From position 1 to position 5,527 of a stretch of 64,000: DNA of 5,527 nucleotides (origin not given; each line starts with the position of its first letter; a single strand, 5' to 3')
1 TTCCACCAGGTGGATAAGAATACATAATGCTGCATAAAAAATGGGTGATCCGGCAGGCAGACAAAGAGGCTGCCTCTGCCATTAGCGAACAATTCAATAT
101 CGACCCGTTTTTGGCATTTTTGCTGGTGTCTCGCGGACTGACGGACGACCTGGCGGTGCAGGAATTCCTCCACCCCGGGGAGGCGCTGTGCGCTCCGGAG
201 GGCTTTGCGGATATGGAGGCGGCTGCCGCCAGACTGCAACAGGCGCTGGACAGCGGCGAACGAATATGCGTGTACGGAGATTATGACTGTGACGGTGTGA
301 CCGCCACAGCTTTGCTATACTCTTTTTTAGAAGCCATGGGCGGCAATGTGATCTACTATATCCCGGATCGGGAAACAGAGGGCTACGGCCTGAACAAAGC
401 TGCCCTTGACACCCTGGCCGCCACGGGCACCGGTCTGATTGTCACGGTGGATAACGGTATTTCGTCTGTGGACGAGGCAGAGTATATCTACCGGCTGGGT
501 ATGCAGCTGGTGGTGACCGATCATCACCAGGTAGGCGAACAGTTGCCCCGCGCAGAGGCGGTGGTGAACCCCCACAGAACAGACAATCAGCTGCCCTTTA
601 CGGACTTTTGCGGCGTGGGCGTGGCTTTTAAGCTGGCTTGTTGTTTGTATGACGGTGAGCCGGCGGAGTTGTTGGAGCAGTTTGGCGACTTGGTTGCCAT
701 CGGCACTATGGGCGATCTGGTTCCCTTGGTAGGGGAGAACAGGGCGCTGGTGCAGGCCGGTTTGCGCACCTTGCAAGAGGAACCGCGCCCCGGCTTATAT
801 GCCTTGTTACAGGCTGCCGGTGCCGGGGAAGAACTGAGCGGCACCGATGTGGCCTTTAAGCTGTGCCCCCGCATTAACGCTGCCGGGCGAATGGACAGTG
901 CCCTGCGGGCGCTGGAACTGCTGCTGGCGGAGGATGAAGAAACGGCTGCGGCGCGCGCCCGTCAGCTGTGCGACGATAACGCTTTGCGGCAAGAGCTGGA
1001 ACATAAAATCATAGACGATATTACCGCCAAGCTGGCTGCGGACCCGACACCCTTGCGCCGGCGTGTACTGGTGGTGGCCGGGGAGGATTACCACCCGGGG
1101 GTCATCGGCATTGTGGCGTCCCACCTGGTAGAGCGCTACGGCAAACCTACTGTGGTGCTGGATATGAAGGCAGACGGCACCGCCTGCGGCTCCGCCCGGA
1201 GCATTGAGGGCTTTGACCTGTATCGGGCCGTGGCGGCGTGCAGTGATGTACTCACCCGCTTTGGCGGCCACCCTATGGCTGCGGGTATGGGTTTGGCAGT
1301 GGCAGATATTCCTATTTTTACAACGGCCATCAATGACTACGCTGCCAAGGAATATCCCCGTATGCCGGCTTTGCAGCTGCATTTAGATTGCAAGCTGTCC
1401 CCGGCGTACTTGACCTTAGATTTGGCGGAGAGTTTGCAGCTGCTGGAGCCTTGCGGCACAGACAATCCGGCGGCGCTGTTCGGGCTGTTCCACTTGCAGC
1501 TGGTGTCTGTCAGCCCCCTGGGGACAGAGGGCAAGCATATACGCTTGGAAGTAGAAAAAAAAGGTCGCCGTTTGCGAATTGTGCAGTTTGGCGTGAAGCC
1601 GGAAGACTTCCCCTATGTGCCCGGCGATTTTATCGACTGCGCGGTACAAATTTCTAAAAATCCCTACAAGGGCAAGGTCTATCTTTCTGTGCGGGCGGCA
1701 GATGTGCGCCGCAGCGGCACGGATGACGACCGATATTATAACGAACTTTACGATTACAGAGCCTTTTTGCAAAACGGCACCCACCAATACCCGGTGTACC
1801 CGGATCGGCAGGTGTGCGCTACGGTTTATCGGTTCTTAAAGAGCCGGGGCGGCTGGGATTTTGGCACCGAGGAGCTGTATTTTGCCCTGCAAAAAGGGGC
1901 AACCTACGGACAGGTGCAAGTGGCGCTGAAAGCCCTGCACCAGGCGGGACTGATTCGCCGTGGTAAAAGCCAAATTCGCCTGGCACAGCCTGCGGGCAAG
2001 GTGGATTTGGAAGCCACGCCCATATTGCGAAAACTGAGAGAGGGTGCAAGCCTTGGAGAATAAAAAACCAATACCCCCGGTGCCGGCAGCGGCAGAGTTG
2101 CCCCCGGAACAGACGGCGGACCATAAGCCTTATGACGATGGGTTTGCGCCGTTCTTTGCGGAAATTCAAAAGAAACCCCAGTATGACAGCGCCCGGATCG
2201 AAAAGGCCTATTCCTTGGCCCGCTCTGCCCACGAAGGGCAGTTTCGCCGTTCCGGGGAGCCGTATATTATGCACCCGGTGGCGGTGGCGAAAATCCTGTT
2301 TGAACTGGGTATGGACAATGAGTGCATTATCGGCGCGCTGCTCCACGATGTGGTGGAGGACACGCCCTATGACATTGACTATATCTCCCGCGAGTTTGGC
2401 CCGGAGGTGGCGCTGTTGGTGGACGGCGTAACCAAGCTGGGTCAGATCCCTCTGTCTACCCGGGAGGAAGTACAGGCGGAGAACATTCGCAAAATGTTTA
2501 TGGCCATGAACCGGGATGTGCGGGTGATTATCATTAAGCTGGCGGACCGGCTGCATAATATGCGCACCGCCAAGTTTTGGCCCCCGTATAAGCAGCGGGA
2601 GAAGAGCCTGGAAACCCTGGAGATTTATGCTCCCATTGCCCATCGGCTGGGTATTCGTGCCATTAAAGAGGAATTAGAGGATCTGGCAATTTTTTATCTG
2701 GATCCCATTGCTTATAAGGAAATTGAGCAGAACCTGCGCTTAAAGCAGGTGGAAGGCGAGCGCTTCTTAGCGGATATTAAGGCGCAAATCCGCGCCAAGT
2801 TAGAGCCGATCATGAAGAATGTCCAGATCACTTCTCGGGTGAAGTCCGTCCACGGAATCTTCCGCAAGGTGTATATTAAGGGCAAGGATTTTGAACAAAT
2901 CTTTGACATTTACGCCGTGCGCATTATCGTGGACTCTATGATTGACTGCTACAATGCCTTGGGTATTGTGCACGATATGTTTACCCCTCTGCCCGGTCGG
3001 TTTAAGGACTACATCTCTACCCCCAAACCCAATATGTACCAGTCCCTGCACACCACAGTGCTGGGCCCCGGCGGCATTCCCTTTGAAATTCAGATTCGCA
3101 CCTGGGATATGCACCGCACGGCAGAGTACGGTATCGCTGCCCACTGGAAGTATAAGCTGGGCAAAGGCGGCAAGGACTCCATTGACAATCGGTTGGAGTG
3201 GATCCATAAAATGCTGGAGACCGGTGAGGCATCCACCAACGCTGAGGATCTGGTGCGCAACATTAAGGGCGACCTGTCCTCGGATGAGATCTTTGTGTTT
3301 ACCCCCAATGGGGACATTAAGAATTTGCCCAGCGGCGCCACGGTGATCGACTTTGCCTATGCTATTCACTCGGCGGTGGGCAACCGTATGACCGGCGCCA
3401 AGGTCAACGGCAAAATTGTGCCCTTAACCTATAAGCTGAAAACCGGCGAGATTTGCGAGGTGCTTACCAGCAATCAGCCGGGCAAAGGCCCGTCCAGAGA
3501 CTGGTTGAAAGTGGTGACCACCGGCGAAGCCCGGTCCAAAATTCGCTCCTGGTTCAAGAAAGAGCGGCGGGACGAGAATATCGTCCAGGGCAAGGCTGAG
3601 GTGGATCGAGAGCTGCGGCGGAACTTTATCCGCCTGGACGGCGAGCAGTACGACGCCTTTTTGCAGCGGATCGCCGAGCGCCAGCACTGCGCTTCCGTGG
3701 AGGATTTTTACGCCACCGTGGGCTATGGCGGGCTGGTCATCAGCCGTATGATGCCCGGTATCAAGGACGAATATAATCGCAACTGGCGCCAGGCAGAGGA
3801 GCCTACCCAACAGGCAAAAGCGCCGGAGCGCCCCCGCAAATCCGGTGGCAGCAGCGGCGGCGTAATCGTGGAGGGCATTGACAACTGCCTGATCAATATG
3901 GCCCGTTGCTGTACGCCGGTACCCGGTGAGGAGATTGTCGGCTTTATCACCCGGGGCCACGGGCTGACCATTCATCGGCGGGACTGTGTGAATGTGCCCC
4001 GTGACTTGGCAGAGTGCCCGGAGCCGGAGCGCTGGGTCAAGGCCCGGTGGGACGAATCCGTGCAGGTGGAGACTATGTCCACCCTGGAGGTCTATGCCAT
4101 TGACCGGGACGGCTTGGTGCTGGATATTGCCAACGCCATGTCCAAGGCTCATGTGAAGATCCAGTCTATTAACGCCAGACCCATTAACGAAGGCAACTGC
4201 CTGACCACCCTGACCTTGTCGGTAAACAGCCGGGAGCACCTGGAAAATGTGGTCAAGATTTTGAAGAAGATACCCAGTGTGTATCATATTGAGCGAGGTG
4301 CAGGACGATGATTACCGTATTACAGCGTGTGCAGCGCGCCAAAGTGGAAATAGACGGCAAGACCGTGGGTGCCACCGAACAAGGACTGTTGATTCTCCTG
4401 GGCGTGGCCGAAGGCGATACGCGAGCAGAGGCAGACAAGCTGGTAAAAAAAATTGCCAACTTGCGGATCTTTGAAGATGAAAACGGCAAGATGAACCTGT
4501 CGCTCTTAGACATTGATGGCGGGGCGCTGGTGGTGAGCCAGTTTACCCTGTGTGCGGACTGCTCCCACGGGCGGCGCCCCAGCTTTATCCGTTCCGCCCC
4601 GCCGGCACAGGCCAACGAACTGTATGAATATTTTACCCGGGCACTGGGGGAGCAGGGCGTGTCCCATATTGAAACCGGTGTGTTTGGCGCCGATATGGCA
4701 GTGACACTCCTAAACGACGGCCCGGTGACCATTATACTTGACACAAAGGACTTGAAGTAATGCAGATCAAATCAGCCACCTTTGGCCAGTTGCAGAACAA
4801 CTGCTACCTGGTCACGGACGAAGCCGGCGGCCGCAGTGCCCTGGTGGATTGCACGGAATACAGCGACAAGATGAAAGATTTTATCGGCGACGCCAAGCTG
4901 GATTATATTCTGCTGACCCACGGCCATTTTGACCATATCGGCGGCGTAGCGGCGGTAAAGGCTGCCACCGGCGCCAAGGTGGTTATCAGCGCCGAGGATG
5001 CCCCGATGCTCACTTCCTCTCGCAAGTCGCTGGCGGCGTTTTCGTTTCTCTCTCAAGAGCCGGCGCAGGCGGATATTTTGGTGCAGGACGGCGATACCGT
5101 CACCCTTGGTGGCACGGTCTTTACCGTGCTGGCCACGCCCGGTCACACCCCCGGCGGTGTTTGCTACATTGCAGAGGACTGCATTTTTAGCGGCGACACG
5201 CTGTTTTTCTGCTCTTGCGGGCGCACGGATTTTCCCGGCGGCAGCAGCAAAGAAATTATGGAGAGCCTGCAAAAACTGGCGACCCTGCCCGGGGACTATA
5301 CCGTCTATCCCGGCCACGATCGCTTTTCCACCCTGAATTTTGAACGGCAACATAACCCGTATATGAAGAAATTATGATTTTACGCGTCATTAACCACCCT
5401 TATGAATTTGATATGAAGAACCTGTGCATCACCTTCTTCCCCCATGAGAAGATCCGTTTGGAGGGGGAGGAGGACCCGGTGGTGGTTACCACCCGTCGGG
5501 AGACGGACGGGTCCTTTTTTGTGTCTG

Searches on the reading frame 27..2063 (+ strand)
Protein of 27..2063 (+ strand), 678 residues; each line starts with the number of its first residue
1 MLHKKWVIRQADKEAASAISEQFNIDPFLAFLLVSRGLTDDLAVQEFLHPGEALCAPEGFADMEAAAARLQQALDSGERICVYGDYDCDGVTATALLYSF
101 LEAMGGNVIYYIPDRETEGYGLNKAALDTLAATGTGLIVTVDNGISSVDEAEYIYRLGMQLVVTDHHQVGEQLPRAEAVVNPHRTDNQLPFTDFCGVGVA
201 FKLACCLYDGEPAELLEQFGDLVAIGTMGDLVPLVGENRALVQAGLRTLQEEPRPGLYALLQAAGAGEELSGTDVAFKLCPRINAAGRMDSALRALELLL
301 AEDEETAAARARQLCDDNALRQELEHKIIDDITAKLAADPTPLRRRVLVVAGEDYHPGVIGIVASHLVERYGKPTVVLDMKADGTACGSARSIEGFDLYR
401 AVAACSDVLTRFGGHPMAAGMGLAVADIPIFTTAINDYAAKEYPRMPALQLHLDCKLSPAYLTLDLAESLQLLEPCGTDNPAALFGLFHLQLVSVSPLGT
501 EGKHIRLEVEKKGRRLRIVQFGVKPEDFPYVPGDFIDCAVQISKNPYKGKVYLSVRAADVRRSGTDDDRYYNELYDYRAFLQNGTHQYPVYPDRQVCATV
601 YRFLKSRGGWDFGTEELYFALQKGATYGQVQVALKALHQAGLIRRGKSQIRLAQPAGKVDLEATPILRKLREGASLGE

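Call 31: search_protein_families(library=pfam, proteins=[window:27-2063:+], max_evalue=0.00001)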
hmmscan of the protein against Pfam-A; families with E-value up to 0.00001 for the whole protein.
window:27-2063:+ (678 aa): 3 families
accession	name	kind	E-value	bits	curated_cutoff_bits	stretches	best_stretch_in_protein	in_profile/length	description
PF01368.27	DHH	-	6.8e-29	101.1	28.1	1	79-227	1-125/125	DHH family, N-terminal domain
PF17768.7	RecJ_OB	-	8.3e-21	74.5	27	1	453-558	1-106/107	RecJ OB domain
PF02272.25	DHHA1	-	3.6e-15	56.7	25.9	1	347-440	4-101/102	DHHA1 domain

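Call 64: find_encoding_contigs(protein=window:27-2063:+, flank=10000, max_places=2)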
Protein window:27-2063:+ (678 aa): no gene with exactly this product is on record in the collection.

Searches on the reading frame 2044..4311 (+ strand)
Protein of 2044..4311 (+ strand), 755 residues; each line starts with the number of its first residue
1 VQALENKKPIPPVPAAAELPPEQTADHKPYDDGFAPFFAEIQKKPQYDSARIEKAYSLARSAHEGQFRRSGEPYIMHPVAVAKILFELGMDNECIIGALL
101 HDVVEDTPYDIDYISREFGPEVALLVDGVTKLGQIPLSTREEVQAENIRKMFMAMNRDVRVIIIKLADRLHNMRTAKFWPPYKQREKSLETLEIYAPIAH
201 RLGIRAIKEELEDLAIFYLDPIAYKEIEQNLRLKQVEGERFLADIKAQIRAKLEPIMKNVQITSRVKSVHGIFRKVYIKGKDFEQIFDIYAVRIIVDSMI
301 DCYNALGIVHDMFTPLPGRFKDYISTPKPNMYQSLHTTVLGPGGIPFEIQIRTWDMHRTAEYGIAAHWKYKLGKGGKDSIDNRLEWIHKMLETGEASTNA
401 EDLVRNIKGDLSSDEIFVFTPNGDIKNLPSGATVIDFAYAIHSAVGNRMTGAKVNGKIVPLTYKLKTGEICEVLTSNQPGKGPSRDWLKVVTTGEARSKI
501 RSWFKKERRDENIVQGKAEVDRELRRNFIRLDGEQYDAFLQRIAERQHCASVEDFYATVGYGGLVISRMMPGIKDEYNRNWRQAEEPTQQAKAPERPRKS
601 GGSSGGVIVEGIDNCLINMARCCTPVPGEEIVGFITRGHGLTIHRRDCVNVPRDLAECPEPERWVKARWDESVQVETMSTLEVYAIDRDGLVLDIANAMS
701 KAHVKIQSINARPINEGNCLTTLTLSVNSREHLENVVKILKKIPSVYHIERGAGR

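Call 31: search_protein_families(library=pfam, proteins=[window:2044-4311:+], max_evalue=0.00001)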
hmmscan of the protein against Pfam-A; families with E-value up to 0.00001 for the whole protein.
window:2044-4311:+ (755 aa): 6 families
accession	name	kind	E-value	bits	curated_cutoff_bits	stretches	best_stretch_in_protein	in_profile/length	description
PF13328.12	HD_4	-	5e-47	159.9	27.2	1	55-204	1-155/156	HD domain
PF04607.23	RelA_SpoT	-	3.7e-41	140.4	27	1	264-373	1-111/113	Region found in RelA / SpoT proteins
PF02824.27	TGS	-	6.4e-22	77.8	22.2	1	416-475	1-60/60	TGS domain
PF13291.12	ACT_4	-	2.3e-15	57.5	27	1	680-751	8-80/80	ACT domain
PF01966.28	HD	-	4.5e-14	53.2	22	1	75-173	2-116/116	HD domain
PF19296.4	RelA_AH_RIS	-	1e-10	42.5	23.8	1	489-644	2-168/185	RelA/SpoT, AH and RIS domains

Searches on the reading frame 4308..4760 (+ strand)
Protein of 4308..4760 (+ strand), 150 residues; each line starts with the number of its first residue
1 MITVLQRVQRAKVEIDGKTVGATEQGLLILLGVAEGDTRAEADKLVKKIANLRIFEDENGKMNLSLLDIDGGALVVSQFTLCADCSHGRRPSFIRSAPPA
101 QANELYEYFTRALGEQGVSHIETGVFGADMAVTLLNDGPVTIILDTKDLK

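Call 31: search_protein_families(library=pfam, proteins=[window:4308-4760:+], max_evalue=0.00001)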
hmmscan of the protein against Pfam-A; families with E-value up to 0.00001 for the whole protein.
window:4308-4760:+ (150 aa): 1 family
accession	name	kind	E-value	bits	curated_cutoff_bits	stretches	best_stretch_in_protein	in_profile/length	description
PF02580.21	Tyr_Deacylase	-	1.8e-58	197.4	25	1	3-145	2-144/144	D-Tyr-tRNA(Tyr) deacylase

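Call 66: find_encoding_contigs(protein=window:4308-4760:+, flank=10000, max_places=1)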
Protein window:4308-4760:+ (150 aa): no gene with exactly this product is on record in the collection.

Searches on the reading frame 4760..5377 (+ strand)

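Call 31: search_protein_families(library=pfam, proteins=[window:4760-5377:+], max_evalue=0.00001)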
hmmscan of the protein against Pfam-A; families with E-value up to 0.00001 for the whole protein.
window:4760-5377:+ (205 aa): 2 families
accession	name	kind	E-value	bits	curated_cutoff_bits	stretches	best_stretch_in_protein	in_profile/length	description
PF00753.33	Lactamase_B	-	7.7e-35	121.1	22.7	1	9-186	2-196/196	Metallo-beta-lactamase superfamily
PF12706.13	Lactamase_B_2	-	4.1e-07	30.2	27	1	45-129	29-113/200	Beta-lactamase superfamily domain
